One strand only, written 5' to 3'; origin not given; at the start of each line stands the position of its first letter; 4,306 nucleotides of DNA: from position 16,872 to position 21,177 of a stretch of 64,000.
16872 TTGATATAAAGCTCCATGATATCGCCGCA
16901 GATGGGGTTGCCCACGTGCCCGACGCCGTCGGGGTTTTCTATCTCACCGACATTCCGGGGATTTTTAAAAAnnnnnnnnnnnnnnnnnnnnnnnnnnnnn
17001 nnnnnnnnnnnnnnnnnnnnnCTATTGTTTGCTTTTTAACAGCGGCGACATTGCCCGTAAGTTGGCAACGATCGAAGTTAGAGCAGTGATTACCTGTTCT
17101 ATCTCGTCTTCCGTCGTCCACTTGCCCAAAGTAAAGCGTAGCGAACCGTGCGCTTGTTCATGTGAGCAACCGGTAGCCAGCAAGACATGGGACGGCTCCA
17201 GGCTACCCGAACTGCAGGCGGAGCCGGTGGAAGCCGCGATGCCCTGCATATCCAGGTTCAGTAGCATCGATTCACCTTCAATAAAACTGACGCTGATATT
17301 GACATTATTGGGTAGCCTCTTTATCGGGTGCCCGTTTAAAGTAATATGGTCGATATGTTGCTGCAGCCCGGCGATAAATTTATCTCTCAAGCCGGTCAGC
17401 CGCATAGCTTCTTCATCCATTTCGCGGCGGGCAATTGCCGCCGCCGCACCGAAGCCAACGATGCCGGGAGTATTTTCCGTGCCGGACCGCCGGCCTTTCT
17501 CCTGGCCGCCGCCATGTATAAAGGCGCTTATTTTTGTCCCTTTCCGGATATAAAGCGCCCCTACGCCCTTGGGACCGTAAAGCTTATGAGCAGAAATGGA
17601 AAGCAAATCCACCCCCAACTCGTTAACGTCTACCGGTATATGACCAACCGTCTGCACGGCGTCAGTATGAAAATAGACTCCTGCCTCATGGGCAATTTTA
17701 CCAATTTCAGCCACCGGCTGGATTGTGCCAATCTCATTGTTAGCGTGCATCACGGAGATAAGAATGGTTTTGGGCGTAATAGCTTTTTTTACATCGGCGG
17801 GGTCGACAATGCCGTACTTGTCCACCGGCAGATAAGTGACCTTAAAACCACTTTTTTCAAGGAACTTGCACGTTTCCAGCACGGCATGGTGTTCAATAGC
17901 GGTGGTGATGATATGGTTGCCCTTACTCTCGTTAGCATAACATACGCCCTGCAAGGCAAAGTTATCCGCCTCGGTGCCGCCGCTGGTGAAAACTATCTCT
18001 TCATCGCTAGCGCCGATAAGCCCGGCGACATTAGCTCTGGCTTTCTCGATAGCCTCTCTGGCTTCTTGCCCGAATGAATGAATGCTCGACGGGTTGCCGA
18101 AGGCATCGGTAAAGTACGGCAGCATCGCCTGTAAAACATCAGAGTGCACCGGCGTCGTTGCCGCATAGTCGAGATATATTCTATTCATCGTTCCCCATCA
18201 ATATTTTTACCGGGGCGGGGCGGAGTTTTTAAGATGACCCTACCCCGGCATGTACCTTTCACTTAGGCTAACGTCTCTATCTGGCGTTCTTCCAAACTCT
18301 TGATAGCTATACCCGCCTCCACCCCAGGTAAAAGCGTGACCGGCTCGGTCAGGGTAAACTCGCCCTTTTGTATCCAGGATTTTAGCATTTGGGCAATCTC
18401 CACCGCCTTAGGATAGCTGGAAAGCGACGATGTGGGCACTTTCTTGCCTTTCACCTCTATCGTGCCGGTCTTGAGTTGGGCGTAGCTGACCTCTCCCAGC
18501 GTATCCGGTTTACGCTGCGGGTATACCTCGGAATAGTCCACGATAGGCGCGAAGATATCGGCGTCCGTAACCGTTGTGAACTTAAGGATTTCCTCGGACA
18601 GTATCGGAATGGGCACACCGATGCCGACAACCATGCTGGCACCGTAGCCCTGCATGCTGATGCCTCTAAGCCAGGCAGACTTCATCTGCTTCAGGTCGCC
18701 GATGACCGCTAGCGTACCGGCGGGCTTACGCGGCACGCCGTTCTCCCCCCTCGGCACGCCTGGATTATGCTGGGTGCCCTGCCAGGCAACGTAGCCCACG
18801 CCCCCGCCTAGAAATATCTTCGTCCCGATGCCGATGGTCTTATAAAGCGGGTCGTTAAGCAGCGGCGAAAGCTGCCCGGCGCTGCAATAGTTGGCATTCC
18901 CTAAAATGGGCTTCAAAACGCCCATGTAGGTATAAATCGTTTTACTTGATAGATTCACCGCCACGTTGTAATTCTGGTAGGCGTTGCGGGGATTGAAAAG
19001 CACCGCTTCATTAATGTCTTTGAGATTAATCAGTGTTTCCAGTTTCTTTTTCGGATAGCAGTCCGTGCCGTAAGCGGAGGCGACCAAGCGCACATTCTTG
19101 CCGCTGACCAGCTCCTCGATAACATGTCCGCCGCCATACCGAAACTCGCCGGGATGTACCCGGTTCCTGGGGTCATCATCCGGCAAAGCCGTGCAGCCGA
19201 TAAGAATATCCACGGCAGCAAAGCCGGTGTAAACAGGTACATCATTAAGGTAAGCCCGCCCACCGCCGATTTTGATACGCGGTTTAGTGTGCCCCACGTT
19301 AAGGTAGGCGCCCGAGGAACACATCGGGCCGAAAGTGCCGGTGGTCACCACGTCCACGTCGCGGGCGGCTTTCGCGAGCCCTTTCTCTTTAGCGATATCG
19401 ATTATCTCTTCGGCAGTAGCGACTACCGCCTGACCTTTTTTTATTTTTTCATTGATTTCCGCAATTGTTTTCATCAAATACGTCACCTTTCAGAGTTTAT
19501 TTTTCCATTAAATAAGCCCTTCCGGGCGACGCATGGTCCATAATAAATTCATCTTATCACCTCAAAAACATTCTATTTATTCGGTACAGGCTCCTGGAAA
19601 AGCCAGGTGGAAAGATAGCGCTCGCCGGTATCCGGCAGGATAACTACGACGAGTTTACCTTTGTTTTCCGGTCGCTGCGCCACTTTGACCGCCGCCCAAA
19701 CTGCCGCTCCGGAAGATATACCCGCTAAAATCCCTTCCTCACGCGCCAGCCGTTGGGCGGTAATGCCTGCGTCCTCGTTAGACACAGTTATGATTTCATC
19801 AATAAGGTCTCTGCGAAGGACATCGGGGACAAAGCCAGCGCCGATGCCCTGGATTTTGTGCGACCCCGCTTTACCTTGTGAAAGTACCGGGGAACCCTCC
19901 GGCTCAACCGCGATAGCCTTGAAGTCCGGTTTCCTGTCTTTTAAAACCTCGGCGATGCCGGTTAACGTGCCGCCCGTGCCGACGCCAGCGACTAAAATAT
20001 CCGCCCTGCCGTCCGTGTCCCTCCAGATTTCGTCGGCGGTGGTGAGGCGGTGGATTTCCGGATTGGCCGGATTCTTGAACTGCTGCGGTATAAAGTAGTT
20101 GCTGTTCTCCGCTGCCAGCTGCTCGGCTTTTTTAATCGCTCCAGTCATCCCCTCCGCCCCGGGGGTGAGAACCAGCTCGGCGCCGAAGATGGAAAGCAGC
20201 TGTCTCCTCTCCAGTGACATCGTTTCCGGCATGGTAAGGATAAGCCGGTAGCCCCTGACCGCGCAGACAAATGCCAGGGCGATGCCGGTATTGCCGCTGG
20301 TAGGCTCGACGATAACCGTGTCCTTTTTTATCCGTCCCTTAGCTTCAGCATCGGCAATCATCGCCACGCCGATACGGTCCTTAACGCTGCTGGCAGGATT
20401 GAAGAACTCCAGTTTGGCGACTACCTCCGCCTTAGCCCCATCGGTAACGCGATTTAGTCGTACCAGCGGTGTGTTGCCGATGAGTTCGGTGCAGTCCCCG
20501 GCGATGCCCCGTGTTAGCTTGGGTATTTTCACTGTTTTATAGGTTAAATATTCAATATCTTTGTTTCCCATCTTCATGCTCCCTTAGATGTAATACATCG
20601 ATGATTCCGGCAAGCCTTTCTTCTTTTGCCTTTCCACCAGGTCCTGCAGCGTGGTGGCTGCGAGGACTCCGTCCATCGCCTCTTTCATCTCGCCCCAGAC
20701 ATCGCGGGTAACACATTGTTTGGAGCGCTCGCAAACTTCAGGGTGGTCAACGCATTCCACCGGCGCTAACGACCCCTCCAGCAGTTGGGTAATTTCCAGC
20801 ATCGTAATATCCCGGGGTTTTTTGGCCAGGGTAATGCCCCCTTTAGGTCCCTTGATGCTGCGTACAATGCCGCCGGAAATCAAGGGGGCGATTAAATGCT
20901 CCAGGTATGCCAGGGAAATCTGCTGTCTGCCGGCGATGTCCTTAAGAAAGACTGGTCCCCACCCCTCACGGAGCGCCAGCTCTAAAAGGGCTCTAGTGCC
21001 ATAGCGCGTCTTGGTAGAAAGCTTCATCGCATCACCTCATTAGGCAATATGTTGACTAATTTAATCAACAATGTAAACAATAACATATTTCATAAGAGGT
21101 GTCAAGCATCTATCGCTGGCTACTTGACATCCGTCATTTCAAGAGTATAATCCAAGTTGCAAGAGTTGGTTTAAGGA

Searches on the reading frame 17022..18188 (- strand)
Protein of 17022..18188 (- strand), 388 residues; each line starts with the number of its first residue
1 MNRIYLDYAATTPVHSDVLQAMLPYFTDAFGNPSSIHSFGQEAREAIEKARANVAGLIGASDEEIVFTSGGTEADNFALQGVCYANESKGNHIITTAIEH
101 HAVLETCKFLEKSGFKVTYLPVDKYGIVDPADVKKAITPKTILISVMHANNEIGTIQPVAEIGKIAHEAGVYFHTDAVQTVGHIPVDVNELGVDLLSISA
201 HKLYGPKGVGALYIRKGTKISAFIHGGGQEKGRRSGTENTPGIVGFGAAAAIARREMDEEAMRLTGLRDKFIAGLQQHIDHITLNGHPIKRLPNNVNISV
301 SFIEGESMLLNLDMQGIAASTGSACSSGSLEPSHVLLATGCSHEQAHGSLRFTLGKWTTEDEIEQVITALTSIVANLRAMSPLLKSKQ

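Call 5: search_protein_families(library=ncbifam, proteins=[window:17022-18188:-], max_evalue=0.001)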
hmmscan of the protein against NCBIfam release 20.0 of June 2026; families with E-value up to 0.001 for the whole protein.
window:17022-18188:- (388 aa): 37 families (the best 25 are shown)
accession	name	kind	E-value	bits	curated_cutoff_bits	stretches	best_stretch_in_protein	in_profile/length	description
TIGR03402.1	FeS_nifS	equivalog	3.4e-180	598.8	530.75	1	4-383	1-379/379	cysteine desulfurase NifS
NF010611.0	PRK14012.1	equivalog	1.6e-148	494.9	548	1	4-385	7-390/406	IscS subfamily cysteine desulfurase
TIGR02006.1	IscS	equivalog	2.5e-148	494.4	643.2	1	3-384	4-385/402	IscS subfamily cysteine desulfurase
TIGR03235.1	DNA_S_dndA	equivalog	1.1e-127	426.2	480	1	5-353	1-352/353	cysteine desulfurase DndA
TIGR03403.1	nifS_epsilon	equivalog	1.6e-121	405.8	587.7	1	4-381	1-380/382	NifS family cysteine desulfurase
NF002806.0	PRK02948.1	subfamily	1.4e-115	386.3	304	1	4-376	2-374/381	IscS subfamily cysteine desulfurase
TIGR01977.1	am_tr_V_EF2568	hypoth_equivalog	1.4e-56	192.1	377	1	4-373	1-376/376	cysteine desulfurase family protein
TIGR01979.1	sufS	subfamily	3.3e-55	187.6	475.1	1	4-217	20-236/403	SufS family cysteine desulfurase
NF040779.1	Sec_lyase_SclA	exception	2.3e-44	151.9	525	1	4-374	1-377/378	selenocysteine lyase SclA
NF041166.1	f2_encap_cargo1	exception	4e-43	148.4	800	1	4-217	247-463/623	family 2A encapsulin nanocompartment cargo protein cysteine desulfurase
NF006791.0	PRK09295.1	equivalog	3.5e-38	131.7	661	1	4-217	25-241/406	cysteine desulfurase SufS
TIGR01976.1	am_tr_V_VC1184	hypoth_equivalog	2.1e-34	119.5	352.35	1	3-218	19-235/401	cysteine desulfurase-like protein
NF008126.0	PRK10874.1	equivalog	8.5e-34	117.3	607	1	3-217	20-237/401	cysteine desulfurase CsdA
TIGR03392.1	FeS_syn_CsdA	equivalog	2e-31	109.5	493.6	1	3-217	17-234/398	cysteine desulfurase CsdA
TIGR04343.1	egtE_PLP_lyase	equivalog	1.2e-21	77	400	1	43-217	52-218/370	ergothioneine biosynthesis PLP-dependent enzyme EgtE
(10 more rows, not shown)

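Call 6: search_protein_families(library=pfam, proteins=[window:17022-18188:-], max_evalue=0.001)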
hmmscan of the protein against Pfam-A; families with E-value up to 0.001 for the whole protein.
window:17022-18188:- (388 aa): 5 families
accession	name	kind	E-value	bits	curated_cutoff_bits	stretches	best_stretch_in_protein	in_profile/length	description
PF00266.25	Aminotran_5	-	2e-93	313.8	21.5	1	4-366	1-371/371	Aminotransferase class-V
PF01041.23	DegT_DnrJ_EryC1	-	6.8e-10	39.1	19.8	1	63-182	40-151/360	DegT/DnrJ/EryC1/StrS aminotransferase family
PF01212.27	Beta_elim_lyase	-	5.1e-09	36.3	27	1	49-178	36-170/288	Beta-eliminating lyase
PF00155.27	Aminotran_1_2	-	0.00021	21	19.7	1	48-367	45-358/361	Aminotransferase class I and II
PF01053.26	Cys_Met_Meta_PP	-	0.00021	20.4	27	1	55-202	62-198/381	Cys/Met metabolism PLP-dependent enzyme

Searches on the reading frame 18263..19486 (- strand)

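Call 5: search_protein_families(library=ncbifam, proteins=[window:18263-19486:-], max_evalue=0.001)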
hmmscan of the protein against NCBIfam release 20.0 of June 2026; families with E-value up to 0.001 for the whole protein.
window:18263-19486:- (407 aa): 1 family
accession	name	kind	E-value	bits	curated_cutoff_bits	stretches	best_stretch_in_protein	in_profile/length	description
TIGR03287.1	methan_mark_16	hypoth_equivalog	1.1e-36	126.2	363.95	1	22-320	1-277/391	methanogenesis marker 16 metalloprotein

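Call 6: search_protein_families(library=pfam, proteins=[window:18263-19486:-], max_evalue=0.001)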
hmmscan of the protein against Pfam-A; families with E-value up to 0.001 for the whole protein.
window:18263-19486:- (407 aa): 1 family
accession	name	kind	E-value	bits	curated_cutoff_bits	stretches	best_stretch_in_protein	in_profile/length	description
PF01837.22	HcyBio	-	2.2e-154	514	26.2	1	20-379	1-349/349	Homocysteine biosynthesis enzyme, sulfur-incorporation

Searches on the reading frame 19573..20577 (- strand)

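Call 5: search_protein_families(library=ncbifam, proteins=[window:19573-20577:-], max_evalue=0.001)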
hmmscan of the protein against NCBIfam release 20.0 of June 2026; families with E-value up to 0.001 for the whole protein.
window:19573-20577:- (334 aa): 38 families (the best 25 are shown)
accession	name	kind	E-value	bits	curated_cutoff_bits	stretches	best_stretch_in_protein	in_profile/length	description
TIGR01139.1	cysK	equivalog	1.7e-143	477.3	350.95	1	30-327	2-298/298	cysteine synthase A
TIGR01136.1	cysKM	subfamily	3.4e-137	456.7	344.15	1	30-327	2-299/299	cysteine synthase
NF007989.0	PRK10717.1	equivalog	1.1e-103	346.9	387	1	25-329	4-320/334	cysteine synthase A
TIGR01137.1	cysta_beta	equivalog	3.5e-101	339.1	510.25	1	28-326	4-310/457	cystathionine beta-synthase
NF008735.0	PRK11761.1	equivalog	8.1e-89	297.8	413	1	30-328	7-295/296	cysteine synthase CysM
TIGR01138.1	cysM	equivalog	9.1e-86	288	394.2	1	31-327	4-290/290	cysteine synthase B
TIGR03945.1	PLP_SbnA_fam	equivalog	9.7e-75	251.4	349.95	1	30-324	2-297/304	2,3-diaminopropionate biosynthesis protein SbnA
NF053679.1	CysteaSynCapA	equivalog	2e-66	224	600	1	29-324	10-317/329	cysteate synthase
NF052478.1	CystDsulMYC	equivalog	1.7e-22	80.2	600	1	49-329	36-328/354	L-cysteine desulfhydrase Cds1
NF005292.0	PRK06815.1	equivalog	6.1e-19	68.2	371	1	33-314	19-303/320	threonine/serine dehydratase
NF006390.0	PRK08639.1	equivalog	1e-18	67.5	421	1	30-240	20-226/418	threonine ammonia-lyase IlvA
TIGR01127.1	ilvA_1Cterm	equivalog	9e-18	64.4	378.75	1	36-314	1-281/380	threonine ammonia-lyase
NF006094.0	PRK08246.1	subfamily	1.6e-17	63.9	331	1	28-303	16-289/310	serine/threonine dehydratase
TIGR02079.1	THD1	equivalog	1.8e-17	63.2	440.55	1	30-313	11-301/410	threonine ammonia-lyase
NF004996.0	PRK06381.1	equivalog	1.2e-15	57.4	266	1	34-210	14-185/319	threonine synthase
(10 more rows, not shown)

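Call 6: search_protein_families(library=pfam, proteins=[window:19573-20577:-], max_evalue=0.001)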
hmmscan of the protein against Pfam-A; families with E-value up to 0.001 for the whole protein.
window:19573-20577:- (334 aa): 1 family
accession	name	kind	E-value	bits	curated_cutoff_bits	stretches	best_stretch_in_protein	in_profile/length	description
PF00291.31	PALP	-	2.7e-75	253.9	35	1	31-316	3-295/295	Pyridoxal-phosphate dependent enzyme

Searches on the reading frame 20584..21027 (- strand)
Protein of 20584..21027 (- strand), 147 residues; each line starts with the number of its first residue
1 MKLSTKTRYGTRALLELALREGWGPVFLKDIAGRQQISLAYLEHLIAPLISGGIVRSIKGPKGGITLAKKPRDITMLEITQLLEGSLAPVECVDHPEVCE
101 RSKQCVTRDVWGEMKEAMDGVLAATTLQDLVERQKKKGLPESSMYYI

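Call 5: search_protein_families(library=ncbifam, proteins=[window:20584-21027:-], max_evalue=0.001)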
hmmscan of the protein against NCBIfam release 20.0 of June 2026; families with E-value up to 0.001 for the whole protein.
window:20584-21027:- (147 aa): 7 families
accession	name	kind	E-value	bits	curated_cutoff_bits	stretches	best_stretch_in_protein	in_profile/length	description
TIGR00738.1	rrf2_super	superfamily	2.6e-38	130.9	73.3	1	1-131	1-131/132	Rrf2 family transcriptional regulator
NF047409.1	Cys_reg_CymR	equivalog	1.9e-36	125.3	195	1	1-147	1-139/139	cysteine metabolism transcriptional regulator CymR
TIGR02010.1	IscR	equivalog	1.6e-31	109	207.55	1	1-135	1-134/135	Fe-S cluster assembly transcriptional regulator IscR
NF008110.0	PRK10857.1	equivalog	4.3e-25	88.4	275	1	1-135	1-134/164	Fe-S cluster assembly transcriptional regulator IscR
TIGR02944.1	suf_reg_Xantho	equivalog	1.6e-17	64.1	110.65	1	2-130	3-130/130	SUF system Fe-S cluster assembly regulator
NF008886.0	PRK11920.1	equivalog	3.4e-15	56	193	1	1-135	1-135/153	iron-responsive transcriptional regulator RirA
NF008240.0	PRK11014.1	equivalog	3.4e-09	36.9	182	1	1-135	1-132/141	nitric oxide-sensing transcriptional repressor NsrR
